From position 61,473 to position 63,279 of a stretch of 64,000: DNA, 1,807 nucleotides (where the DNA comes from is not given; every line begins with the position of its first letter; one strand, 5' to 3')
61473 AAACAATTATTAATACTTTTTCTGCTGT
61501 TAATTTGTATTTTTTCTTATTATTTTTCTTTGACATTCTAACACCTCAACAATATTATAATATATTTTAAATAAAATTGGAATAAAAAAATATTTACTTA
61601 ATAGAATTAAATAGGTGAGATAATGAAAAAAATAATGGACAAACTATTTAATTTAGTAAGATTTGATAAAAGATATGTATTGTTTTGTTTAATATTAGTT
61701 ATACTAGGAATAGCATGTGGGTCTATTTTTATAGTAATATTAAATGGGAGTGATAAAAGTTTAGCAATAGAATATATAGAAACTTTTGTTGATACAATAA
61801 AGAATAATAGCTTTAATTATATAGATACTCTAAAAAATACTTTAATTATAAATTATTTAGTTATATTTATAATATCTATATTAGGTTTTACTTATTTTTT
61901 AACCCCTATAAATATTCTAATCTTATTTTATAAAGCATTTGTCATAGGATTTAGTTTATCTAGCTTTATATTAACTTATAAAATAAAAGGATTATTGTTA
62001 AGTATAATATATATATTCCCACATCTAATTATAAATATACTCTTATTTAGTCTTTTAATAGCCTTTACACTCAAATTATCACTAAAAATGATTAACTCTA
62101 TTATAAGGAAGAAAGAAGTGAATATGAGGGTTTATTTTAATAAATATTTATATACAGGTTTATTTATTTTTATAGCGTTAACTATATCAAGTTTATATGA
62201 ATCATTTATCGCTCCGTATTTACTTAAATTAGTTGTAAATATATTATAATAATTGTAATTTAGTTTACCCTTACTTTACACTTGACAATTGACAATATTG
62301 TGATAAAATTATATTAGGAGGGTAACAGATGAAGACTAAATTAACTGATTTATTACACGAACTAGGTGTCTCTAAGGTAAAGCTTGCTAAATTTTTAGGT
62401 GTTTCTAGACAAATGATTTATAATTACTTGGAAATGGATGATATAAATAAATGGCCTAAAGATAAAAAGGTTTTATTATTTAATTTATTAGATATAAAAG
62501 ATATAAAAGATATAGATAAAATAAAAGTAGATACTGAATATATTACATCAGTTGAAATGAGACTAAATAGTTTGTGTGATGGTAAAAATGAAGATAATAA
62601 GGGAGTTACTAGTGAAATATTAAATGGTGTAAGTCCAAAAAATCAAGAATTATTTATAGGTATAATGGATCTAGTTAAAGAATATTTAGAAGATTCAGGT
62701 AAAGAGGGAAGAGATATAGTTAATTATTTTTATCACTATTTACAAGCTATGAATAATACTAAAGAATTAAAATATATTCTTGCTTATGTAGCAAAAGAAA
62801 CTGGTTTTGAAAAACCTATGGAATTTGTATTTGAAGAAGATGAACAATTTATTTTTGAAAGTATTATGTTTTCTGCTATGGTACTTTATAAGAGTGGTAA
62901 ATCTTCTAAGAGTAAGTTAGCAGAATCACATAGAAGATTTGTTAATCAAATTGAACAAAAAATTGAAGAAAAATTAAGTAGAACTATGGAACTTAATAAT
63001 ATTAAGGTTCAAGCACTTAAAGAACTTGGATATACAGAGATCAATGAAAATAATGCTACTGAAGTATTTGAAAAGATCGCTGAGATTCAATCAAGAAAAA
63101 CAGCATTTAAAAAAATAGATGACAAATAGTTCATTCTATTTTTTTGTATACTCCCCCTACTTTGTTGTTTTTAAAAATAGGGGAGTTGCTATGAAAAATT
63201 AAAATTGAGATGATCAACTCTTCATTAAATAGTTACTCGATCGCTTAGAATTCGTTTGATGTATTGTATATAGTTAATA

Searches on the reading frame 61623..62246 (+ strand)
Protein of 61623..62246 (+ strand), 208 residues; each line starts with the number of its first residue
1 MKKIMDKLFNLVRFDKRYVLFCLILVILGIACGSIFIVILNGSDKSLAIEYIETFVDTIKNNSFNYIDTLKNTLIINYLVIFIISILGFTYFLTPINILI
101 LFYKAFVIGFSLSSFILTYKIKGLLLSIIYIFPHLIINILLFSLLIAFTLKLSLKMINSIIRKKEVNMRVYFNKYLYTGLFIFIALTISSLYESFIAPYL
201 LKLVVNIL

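Call 45: search_protein_families(library=pfam, proteins=[window:61623-62246:+], max_evalue=0.001)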
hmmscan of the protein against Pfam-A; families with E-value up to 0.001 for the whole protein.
window:61623-62246:+ (208 aa): 1 family
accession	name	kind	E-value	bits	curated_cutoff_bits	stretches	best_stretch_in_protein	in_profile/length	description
PF01944.22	SpoIIM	-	2.1e-13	51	26.9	1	23-198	2-163/163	Stage II sporulation protein M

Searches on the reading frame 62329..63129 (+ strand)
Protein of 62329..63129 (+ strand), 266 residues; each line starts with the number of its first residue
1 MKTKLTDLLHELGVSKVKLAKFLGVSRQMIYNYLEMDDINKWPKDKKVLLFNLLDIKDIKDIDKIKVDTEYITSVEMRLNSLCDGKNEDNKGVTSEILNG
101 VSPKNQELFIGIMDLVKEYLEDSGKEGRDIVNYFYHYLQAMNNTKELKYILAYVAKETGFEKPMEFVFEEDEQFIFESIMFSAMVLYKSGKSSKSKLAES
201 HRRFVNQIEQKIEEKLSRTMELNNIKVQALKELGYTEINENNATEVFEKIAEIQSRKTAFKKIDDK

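Call 45: search_protein_families(library=pfam, proteins=[window:62329-63126:+], max_evalue=0.001)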
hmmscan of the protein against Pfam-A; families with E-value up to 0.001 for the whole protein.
window:62329-63126:+ (266 aa): 0 families

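Call 47: find_encoding_contigs(protein=window:62329-63129:+, flank=10000, max_places=1)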
Protein window:62329-63129:+ (266 aa): 7 contigs read that carry it; 1 place shown.
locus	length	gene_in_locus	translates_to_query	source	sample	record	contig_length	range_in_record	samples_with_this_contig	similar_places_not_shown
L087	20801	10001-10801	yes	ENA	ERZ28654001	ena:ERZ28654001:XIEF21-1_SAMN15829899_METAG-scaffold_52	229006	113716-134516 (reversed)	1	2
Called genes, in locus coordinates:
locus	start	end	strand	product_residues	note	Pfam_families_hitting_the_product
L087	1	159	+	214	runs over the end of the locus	PF05116:S6PP (faint), PF08282:Hydrolase_3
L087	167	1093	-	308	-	PF01066:CDP-OH_P_transf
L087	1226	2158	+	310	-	PF07454:SpoIIP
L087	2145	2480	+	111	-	-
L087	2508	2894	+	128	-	-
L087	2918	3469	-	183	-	-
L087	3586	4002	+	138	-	PF01029:NusB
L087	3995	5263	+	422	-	PF13742:tRNA_anti_2, PF01336:tRNA_anti-codon, PF02601:Exonuc_VII_L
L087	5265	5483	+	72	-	PF02609:Exonuc_VII_S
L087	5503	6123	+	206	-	-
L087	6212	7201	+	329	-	PF13180:PDZ_2 (weak), PF05580:Peptidase_S55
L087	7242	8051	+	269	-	PF04055:Radical_SAM, PF13186:SPASM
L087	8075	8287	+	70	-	-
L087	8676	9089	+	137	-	PF01741:MscL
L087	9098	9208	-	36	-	-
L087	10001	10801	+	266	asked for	-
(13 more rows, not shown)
